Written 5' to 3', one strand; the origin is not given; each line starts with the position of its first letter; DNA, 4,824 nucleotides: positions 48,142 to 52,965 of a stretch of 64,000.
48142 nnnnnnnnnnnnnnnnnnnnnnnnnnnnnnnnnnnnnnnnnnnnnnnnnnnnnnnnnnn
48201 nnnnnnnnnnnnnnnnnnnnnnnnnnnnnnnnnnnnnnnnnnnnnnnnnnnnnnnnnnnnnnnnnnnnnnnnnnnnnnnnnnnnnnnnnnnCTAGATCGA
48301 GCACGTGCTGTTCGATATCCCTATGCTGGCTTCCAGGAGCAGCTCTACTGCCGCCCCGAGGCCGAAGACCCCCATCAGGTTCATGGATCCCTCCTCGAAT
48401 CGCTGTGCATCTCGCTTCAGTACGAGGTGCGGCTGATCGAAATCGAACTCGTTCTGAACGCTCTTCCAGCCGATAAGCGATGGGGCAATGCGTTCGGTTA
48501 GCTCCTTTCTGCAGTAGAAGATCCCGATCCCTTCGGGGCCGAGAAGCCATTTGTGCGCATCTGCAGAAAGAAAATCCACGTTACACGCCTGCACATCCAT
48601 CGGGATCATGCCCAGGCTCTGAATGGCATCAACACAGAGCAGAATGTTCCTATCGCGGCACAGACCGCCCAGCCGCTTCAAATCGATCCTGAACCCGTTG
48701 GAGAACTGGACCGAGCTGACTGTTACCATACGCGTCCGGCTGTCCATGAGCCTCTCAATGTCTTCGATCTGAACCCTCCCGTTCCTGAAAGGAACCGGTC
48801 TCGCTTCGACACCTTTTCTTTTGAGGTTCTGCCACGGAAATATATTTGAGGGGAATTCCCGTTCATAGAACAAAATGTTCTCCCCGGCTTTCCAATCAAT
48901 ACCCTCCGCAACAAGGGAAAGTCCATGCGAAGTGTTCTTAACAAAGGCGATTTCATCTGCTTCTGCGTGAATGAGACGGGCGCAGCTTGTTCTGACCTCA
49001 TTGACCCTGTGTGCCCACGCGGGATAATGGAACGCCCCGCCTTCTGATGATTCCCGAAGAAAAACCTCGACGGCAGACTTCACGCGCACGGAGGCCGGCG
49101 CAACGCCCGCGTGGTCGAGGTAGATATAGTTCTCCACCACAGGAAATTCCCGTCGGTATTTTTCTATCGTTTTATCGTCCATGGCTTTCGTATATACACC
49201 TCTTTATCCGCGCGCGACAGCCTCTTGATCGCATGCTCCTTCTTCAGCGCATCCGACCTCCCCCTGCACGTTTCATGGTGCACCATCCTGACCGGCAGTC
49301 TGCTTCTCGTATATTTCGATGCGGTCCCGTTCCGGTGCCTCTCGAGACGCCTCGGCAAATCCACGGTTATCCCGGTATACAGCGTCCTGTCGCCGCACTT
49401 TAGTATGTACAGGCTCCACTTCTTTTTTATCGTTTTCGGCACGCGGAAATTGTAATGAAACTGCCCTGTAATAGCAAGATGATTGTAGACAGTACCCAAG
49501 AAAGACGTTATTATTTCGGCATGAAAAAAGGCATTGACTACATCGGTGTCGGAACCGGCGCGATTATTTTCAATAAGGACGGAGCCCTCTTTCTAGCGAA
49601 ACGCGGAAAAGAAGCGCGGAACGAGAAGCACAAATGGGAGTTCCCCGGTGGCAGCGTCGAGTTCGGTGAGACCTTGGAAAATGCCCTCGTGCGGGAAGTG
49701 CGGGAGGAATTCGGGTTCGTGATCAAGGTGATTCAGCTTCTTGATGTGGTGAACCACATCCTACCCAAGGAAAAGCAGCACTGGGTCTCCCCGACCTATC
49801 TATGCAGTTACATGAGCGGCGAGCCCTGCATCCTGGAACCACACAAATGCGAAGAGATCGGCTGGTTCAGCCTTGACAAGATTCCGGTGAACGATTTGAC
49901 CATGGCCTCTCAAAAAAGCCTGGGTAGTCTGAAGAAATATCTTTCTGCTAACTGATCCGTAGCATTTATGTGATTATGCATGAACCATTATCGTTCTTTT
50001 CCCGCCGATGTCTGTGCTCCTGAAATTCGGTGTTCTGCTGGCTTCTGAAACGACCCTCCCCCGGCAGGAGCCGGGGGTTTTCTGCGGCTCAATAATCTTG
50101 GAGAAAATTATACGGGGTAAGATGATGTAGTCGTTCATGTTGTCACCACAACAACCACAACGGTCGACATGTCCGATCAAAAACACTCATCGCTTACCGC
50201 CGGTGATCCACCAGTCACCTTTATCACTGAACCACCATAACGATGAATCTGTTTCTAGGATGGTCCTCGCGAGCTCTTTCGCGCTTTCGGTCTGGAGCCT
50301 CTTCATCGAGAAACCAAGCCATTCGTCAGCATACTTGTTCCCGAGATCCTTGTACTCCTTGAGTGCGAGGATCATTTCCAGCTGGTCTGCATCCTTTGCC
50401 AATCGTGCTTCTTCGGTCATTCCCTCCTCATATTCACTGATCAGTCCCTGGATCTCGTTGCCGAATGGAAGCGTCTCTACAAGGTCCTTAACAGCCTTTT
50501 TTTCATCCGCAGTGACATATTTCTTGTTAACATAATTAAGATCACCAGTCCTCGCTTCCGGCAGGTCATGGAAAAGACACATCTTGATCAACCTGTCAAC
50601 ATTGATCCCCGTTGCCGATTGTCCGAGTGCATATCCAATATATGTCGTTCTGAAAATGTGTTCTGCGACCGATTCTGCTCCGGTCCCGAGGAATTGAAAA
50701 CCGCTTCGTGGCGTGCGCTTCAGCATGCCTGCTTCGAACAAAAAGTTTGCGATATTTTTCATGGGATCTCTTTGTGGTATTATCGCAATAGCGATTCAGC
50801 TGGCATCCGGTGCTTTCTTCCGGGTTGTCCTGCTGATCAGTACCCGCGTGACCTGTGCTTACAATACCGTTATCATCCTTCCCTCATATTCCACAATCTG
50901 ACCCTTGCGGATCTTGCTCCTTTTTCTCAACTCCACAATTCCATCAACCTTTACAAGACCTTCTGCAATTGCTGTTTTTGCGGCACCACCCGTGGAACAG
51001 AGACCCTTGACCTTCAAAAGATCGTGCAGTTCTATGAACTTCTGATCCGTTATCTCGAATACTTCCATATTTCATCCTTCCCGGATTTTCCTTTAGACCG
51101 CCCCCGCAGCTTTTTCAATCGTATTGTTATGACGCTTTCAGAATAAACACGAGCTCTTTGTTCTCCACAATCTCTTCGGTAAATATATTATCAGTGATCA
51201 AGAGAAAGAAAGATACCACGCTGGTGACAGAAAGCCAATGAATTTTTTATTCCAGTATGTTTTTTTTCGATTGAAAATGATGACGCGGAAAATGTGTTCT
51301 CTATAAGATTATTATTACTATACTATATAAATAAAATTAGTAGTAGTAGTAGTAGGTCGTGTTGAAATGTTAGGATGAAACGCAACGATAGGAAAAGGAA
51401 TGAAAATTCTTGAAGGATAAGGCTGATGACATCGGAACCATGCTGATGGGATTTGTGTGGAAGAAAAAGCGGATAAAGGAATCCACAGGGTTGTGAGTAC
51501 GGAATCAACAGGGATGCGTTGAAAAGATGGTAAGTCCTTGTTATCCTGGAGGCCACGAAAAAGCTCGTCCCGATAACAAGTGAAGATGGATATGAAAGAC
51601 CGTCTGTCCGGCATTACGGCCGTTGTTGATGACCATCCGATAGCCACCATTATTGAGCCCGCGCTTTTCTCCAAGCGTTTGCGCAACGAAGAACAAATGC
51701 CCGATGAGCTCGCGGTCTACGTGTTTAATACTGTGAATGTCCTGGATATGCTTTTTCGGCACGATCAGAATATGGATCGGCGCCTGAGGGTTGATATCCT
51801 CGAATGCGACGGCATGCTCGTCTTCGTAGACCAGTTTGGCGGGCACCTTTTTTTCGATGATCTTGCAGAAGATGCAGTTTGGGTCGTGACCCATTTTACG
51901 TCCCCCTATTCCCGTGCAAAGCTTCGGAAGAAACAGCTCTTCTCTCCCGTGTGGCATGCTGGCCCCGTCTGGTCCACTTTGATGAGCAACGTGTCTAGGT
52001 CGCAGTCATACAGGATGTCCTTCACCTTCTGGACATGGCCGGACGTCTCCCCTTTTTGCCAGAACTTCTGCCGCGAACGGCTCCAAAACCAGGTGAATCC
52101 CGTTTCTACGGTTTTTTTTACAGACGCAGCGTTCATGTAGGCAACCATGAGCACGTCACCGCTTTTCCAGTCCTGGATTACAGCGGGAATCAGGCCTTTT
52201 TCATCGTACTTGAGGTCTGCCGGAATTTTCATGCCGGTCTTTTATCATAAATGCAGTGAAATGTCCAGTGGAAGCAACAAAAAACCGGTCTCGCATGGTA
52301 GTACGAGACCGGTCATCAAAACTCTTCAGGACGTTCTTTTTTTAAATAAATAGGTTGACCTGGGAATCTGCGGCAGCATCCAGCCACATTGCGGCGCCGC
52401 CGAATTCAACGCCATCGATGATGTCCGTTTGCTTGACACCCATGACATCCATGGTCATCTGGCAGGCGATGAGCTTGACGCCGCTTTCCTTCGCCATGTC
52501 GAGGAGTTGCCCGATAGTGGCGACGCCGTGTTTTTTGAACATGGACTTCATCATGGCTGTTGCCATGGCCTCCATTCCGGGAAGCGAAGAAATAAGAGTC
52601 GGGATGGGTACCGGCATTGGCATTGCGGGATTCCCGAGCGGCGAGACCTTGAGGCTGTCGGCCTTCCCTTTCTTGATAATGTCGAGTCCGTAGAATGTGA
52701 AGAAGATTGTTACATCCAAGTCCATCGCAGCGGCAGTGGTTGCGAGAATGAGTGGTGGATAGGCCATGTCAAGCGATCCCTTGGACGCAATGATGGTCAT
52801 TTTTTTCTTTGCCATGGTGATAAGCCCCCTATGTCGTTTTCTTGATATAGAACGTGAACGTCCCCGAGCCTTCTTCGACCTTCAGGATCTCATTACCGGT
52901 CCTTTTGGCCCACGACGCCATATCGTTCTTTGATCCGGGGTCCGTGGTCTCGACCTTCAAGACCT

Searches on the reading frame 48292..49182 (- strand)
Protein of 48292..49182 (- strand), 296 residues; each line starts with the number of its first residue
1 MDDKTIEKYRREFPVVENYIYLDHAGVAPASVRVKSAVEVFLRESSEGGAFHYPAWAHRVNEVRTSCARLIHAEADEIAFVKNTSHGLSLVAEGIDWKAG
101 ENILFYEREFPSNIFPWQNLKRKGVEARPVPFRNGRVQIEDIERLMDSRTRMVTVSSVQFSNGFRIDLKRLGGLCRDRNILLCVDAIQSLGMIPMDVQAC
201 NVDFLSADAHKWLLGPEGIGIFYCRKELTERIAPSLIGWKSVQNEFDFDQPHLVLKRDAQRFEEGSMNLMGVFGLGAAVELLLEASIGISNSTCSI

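Call 44: search_protein_families(library=pfam, proteins=[window:48292-49182:-], max_evalue=0.00001)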
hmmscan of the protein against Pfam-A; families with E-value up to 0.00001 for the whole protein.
window:48292-49182:- (296 aa): 1 family
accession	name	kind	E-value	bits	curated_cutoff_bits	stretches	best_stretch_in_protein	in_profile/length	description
PF00266.25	Aminotran_5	-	1.2e-53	182.9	21.5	1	20-290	1-274/371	Aminotransferase class-V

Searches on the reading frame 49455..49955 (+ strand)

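Call 56: search_protein_families(library=pfam, proteins=[window:49455-49955:+], max_evalue=0.00001)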
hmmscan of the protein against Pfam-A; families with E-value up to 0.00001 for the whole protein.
window:49455-49955:+ (166 aa): 2 families
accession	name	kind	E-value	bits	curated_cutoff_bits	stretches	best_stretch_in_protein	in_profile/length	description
PF00293.34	NUDIX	-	7.4e-22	78.2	21.1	1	32-147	4-122/134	NUDIX domain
PF14815.12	NUDIX_4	-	2.1e-08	34.4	35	1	36-144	3-99/113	NUDIX domain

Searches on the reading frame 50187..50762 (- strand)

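Call 56: search_protein_families(library=pfam, proteins=[window:50187-50762:-], max_evalue=0.00001)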
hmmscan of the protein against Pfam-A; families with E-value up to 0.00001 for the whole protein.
window:50187-50762:- (191 aa): 3 families
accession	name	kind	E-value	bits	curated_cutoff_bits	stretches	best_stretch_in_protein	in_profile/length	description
PF13023.12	HD_3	-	1.2e-35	123.3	22.5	1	12-164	2-161/165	HD domain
PF12917.13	YfbR-like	-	7.5e-10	39.2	25.9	1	27-148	21-155/182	5'-deoxynucleotidase YfbR-like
PF01966.28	HD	-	3.4e-09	37.4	22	1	32-130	1-115/116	HD domain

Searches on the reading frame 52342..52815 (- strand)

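Call 56: search_protein_families(library=pfam, proteins=[window:52342-52815:-], max_evalue=0.00001)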
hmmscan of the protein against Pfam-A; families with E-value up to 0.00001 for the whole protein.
window:52342-52815:- (157 aa): 2 families
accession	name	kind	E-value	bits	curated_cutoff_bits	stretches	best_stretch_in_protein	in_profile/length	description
PF13686.11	DrsE_2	-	5.7e-57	192.5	25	1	3-156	2-156/156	DsrE/DsrF/DrsH-like family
PF02635.20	DsrE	-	7.3e-12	45.9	22.7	0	96-151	55-110/116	DsrE/DsrF-like family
